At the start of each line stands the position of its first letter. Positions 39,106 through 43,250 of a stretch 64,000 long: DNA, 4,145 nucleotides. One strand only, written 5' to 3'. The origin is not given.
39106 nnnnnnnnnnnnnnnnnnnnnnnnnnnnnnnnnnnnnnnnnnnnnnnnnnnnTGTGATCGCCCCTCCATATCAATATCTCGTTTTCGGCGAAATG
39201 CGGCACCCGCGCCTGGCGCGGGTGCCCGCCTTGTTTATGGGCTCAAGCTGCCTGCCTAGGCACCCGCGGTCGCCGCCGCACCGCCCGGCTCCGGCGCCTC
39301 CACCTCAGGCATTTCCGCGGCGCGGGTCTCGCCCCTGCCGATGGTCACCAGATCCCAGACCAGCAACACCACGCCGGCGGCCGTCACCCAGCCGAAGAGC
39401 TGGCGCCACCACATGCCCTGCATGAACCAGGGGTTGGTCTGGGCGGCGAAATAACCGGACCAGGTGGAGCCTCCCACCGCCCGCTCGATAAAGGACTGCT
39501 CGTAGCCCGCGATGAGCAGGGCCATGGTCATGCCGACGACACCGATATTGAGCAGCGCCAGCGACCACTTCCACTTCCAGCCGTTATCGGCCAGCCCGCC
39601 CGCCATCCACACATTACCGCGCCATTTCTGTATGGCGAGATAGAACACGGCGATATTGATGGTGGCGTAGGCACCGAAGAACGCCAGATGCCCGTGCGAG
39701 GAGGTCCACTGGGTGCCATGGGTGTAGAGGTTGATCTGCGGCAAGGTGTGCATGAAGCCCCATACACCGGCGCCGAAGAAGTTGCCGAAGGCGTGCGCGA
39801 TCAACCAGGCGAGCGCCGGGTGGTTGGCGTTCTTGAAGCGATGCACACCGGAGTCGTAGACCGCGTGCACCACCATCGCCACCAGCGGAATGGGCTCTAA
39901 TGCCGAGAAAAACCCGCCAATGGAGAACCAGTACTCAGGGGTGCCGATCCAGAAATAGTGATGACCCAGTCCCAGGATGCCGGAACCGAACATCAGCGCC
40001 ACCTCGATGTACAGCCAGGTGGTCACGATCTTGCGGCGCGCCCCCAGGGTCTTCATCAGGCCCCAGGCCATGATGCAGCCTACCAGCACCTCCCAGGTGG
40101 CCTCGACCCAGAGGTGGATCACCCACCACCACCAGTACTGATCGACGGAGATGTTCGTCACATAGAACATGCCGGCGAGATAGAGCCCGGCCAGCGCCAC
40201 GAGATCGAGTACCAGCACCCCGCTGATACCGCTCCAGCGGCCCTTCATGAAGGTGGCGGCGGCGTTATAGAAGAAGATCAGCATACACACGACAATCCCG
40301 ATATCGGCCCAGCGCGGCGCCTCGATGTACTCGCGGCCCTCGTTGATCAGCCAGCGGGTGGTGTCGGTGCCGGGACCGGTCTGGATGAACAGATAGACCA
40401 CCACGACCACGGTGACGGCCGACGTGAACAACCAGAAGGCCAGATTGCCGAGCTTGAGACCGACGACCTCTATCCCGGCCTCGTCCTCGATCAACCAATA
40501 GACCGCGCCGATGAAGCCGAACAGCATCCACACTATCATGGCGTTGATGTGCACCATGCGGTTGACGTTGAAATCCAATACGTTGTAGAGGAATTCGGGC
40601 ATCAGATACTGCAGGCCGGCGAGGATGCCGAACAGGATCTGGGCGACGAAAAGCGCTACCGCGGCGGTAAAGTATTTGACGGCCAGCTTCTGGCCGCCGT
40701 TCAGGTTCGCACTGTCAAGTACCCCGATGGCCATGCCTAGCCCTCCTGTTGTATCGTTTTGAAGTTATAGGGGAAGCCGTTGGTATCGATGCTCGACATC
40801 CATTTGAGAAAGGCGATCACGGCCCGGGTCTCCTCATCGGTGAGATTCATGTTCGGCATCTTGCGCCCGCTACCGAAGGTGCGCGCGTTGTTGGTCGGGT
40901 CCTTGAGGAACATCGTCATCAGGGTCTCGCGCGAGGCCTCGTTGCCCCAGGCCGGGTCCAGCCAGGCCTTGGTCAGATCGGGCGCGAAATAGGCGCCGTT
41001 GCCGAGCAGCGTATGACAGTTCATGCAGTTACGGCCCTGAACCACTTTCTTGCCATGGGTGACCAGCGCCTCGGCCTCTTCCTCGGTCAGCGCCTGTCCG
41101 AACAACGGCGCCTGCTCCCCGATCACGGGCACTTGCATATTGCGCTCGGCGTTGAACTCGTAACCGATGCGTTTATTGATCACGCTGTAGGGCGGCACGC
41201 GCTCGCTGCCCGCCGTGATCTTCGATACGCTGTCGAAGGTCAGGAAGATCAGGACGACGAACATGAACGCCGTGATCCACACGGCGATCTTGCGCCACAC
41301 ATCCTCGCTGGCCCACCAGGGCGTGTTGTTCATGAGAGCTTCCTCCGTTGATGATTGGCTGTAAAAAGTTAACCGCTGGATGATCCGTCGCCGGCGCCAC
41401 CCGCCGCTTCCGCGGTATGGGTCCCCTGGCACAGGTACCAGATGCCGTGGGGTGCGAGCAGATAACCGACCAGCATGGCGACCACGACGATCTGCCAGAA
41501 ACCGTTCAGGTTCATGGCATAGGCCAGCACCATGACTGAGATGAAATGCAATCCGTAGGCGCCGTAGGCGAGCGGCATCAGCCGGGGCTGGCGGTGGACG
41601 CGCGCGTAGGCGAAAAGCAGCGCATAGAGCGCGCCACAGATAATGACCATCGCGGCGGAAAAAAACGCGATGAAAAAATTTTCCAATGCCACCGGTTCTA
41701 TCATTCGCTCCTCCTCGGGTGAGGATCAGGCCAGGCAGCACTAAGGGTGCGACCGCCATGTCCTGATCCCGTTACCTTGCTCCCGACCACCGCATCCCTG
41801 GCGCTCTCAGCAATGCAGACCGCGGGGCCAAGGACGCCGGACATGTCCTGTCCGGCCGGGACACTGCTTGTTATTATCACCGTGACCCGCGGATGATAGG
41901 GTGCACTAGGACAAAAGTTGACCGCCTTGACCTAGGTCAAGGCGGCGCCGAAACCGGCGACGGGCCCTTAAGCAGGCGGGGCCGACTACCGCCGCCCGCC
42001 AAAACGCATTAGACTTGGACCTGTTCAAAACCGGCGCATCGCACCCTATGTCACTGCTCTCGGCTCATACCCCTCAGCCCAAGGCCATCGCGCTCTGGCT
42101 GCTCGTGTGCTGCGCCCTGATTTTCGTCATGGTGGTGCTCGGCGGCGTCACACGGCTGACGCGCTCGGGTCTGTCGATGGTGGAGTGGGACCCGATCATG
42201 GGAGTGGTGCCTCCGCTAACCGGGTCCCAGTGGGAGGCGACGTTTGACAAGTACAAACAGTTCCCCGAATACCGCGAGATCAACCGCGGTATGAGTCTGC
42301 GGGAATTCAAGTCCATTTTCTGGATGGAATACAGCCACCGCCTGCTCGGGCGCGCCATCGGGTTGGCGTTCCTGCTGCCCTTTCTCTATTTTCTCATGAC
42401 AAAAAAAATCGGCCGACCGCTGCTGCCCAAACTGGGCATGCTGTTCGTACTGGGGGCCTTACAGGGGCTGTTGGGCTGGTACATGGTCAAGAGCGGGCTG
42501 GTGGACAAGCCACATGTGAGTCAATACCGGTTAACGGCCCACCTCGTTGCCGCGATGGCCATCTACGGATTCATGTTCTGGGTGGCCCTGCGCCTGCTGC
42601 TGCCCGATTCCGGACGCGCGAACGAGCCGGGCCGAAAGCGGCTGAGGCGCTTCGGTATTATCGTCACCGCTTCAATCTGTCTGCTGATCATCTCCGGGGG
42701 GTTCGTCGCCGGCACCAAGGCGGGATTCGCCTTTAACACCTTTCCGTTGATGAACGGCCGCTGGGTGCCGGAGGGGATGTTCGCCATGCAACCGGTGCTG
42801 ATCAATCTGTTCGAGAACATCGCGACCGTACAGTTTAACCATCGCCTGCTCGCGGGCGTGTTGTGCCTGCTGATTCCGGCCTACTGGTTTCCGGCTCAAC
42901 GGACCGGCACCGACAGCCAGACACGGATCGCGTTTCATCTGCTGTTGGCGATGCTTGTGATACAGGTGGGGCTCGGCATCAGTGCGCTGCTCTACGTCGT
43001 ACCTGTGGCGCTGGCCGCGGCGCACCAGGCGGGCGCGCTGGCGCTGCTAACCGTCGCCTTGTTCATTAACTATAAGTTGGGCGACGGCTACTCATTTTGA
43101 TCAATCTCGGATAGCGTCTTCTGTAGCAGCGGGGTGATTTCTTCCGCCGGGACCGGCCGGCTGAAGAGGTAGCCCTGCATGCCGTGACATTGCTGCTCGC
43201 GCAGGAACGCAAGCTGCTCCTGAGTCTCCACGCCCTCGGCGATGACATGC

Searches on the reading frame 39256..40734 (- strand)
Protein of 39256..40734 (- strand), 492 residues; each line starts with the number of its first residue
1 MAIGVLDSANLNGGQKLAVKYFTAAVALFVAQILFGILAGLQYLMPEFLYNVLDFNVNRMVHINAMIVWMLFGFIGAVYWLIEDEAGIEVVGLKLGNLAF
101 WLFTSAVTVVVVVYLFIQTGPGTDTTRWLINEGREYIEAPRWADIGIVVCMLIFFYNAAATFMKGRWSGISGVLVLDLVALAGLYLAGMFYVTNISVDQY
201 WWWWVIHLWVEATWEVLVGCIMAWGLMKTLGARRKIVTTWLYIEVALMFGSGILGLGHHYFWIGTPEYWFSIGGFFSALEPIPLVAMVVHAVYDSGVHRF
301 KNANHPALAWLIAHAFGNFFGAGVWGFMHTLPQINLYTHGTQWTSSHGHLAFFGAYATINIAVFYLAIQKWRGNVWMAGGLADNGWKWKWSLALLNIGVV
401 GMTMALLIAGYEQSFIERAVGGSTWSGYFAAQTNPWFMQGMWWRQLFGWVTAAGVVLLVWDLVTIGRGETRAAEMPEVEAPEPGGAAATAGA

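Call 96: search_protein_families(library=pfam, proteins=[window:39256-40734:-], max_evalue=0.00001)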
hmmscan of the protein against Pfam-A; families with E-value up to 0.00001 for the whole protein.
window:39256-40734:- (492 aa): 1 family
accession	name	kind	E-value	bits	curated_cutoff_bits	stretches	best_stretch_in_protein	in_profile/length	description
PF00115.25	COX1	-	1.6e-61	208.9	34.8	1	16-449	1-435/436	Cytochrome C and Quinol oxidase polypeptide I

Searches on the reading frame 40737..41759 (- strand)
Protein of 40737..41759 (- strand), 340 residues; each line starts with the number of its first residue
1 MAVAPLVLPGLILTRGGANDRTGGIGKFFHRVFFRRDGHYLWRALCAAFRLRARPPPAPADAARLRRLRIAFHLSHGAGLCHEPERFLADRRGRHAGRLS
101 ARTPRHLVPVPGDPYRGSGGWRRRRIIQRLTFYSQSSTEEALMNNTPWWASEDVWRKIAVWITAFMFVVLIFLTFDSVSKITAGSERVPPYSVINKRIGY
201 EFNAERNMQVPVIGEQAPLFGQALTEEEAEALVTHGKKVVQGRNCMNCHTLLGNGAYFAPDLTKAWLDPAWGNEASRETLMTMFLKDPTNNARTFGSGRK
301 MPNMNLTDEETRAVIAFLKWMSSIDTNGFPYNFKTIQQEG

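Call 96: search_protein_families(library=pfam, proteins=[window:40737-41759:-], max_evalue=0.00001)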
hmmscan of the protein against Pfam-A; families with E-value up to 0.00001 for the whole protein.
window:40737-41759:- (340 aa): 2 families
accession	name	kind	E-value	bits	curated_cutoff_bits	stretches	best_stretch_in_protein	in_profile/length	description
PF00034.26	Cytochrom_C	-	2e-11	45.5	21.3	1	234-321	2-89/90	Cytochrome c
PF13442.11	Cytochrome_CBB3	-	8.4e-07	29.7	27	0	233-318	3-68/68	Cytochrome C oxidase, cbb3-type, subunit III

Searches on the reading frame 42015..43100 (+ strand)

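Call 97: search_protein_families(library=pfam, proteins=[window:42015-43100:+], max_evalue=0.00001)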
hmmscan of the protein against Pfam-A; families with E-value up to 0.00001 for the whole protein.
window:42015-43100:+ (361 aa): 1 family
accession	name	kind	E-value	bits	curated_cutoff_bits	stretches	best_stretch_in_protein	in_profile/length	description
PF02628.20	COX15-CtaA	-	3.2e-114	381.7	29.9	1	27-348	2-321/322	Cytochrome oxidase assembly protein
